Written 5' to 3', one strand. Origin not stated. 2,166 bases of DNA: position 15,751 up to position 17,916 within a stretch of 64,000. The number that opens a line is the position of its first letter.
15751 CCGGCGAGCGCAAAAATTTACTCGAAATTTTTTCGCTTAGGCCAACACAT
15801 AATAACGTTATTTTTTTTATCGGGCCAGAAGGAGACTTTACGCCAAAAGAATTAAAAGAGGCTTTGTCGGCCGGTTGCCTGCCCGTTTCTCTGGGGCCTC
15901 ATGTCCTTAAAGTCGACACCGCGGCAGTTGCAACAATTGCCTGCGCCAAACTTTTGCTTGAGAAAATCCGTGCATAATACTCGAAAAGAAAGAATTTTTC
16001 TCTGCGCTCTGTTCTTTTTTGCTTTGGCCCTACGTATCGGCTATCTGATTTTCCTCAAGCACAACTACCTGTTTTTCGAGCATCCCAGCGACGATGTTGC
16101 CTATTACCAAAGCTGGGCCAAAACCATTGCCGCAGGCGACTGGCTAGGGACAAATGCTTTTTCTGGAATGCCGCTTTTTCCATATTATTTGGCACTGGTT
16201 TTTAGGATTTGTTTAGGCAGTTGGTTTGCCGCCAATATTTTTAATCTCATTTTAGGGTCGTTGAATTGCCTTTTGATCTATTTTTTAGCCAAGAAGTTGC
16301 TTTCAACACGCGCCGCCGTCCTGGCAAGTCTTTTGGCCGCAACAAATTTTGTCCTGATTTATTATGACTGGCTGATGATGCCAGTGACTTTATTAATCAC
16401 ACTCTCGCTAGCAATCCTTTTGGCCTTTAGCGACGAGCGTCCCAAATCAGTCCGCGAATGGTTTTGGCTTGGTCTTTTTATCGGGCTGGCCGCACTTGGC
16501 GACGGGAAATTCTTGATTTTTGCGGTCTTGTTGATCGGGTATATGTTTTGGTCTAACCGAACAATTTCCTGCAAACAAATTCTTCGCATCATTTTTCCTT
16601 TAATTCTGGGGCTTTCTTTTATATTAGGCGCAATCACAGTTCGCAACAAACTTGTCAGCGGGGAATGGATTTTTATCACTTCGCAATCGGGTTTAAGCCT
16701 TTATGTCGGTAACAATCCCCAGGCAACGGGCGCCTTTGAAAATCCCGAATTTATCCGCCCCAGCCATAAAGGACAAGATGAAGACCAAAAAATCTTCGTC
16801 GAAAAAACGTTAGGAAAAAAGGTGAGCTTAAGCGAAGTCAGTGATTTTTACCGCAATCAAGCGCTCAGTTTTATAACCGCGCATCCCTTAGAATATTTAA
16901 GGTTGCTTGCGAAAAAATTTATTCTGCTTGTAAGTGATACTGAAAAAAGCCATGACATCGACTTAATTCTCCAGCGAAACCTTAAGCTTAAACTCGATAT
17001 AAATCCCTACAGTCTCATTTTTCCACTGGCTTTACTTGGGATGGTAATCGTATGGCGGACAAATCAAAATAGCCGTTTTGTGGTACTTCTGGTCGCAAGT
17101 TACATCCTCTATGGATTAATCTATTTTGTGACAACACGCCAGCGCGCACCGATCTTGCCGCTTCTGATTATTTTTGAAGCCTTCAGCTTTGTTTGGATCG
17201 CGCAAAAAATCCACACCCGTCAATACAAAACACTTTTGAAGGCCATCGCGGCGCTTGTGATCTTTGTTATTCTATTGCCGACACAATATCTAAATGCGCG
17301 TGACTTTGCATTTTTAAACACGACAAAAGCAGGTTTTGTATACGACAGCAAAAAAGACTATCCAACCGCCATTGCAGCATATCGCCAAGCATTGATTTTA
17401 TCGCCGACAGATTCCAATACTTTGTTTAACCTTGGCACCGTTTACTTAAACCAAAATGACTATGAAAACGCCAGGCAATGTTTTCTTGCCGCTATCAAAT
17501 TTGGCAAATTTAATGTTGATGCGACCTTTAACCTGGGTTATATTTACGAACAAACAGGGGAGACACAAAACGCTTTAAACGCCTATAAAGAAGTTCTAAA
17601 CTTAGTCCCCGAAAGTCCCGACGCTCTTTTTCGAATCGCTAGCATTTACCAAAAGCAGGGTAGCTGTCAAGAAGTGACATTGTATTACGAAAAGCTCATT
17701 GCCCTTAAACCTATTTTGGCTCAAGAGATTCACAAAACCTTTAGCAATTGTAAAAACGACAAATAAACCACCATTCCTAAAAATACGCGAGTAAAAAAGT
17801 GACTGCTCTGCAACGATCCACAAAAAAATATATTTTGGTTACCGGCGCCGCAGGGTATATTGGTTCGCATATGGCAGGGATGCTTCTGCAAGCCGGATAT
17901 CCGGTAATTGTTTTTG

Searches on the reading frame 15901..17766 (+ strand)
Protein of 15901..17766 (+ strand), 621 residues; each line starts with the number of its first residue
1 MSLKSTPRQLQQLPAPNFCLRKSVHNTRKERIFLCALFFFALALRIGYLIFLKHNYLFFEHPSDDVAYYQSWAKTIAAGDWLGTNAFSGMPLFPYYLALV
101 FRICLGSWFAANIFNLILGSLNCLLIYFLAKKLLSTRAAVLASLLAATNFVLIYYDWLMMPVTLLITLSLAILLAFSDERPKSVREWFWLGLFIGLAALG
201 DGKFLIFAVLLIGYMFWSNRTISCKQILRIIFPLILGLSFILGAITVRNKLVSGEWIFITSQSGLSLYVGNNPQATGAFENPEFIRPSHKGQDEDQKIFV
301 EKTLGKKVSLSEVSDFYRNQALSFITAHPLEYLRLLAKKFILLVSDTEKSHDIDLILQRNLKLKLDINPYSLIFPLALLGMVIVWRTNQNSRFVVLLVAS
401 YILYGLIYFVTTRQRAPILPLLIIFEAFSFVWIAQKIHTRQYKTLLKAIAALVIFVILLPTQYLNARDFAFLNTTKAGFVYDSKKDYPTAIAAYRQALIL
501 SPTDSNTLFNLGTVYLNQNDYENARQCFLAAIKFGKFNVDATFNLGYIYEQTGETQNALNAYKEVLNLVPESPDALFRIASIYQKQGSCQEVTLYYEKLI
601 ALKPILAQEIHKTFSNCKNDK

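Call 3: search_protein_families(library=pfam, proteins=[window:15901-17766:+], max_evalue=0.01)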
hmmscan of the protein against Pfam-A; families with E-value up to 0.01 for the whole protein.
window:15901-17766:+ (621 aa): 22 families
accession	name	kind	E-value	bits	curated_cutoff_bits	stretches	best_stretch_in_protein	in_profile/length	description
PF13414.12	TPR_11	-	4.1e-21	74.8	26.8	3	483-518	6-41/42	TPR repeat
PF07719.23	TPR_2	-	1.3e-20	72.1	27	2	507-533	3-29/34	Tetratricopeptide repeat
PF00515.34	TPR_1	-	2.1e-20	72.1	27.8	3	506-533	2-29/34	Tetratricopeptide repeat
PF13431.12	TPR_17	-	1e-16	60.2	24.4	1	493-526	1-34/34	Tetratricopeptide repeat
PF13181.12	TPR_8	-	8e-16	57.2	25.7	2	507-533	3-29/34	Tetratricopeptide repeat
PF13176.12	TPR_7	-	5.9e-14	51.4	27.9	1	543-574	3-34/36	Tetratricopeptide repeat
PF13174.12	TPR_6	-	5.3e-12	46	26.3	1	540-572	1-33/33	Tetratricopeptide repeat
PF13432.12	TPR_16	-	1.6e-11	44.9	32.7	1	510-573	2-65/65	Tetratricopeptide repeat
PF13424.12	TPR_12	-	2.2e-11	44.2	30.1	2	477-532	9-72/77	Tetratricopeptide repeat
PF13231.12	PMT_2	-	4.1e-11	43.8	26.1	1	91-226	4-141/160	Dolichyl-phosphate-mannose-protein mannosyltransferase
PF14559.12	TPR_19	-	1.3e-10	41.8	25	1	485-530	5-50/68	Tetratricopeptide repeat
PF13428.12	TPR_14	-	3.8e-09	36.8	23.5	1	540-581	2-43/44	Tetratricopeptide repeat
PF13371.12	TPR_9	-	1.9e-08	34.7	35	1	481-532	5-56/73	Tetratricopeptide repeat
PF23914.1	TPR_CcmH_CycH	-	1e-06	29.1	42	1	483-572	62-154/158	Cytochrome c-type biogenesis protein H TPR domain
PF12895.13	ANAPC3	-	3.7e-06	27.5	27.2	1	484-564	2-81/82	Anaphase-promoting complex, cyclosome, subunit 3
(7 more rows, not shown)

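Call 4: search_protein_families(library=ncbifam, proteins=[window:15901-17766:+], max_evalue=0.01)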
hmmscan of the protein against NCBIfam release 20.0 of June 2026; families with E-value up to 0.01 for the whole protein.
window:15901-17766:+ (621 aa): 25 families
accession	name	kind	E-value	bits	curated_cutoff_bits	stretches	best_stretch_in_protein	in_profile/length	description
TIGR02917.1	PEP_TPR_lipo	equivalog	1.3e-12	46.5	312.2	1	489-604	449-564/899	XrtA/PEP-CTERM system TPR-repeat protein PrsT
NF040959.1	MamA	equivalog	1.8e-12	47.1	200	1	535-602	67-134/204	magnetosome protein MamA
TIGR02552.1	LcrH_SycD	equivalog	2.8e-12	46.5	104.8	2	451-535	37-116/136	SycD/LcrH family type III secretion system chaperone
TIGR02521.1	type_IV_pilW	equivalog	5.8e-12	45.7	154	1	478-599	72-195/234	type IV pilus biogenesis/stability protein PilW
TIGR02795.1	tol_pal_ybgF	equivalog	3.9e-11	43.6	90.1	2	483-571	14-108/119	tol-pal system protein YbgF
NF002725.1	PRK02603.1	equivalog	1.5e-10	41.4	143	1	518-590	48-123/173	photosystem I assembly protein Ycf3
NF033762.1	social_mot_Tgl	equivalog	1.6e-09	37.5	225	1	489-598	84-195/252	social motility TPR repeat lipoprotein Tgl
NF033920.0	C39_PA2778_fam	equivalog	4.1e-08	33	150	1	459-568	145-253/255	PA2778 family cysteine peptidase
TIGR03939.1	PGA_TPR_OMP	equivalog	4.6e-08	31.7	366.65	1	483-582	98-197/800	poly-beta-1,6 N-acetyl-D-glucosamine export porin PgaA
NF047507.1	TPR_BatC_Lepto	exception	7.6e-07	28.8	175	1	473-575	26-132/214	TPR repeat-containing protein BatC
NF047371.1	FlcA_CTERM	equivalog_domain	8.2e-07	27.8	300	2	515-601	449-535/646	periplasmic flagellar collar protein FlcA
NF033758.1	gliding_GltE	equivalog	1.2e-06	27.7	225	1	485-589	66-170/411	adventurous gliding motility TPR repeat lipoprotein GltE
TIGR00540.1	TPR_hemY_coli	hypoth_equivalog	1.5e-06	27.3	142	1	489-564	310-384/385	heme biosynthesis-associated TPR protein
NF052230.1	T9SS_PorE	exception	1.7e-05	23.3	600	0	475-532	61-118/648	PorE family type IX secretion system protein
NF008520.0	PRK11447.1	equivalog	2.4e-05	22.3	858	2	515-604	361-449/1157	cellulose synthase complex outer membrane protein BcsC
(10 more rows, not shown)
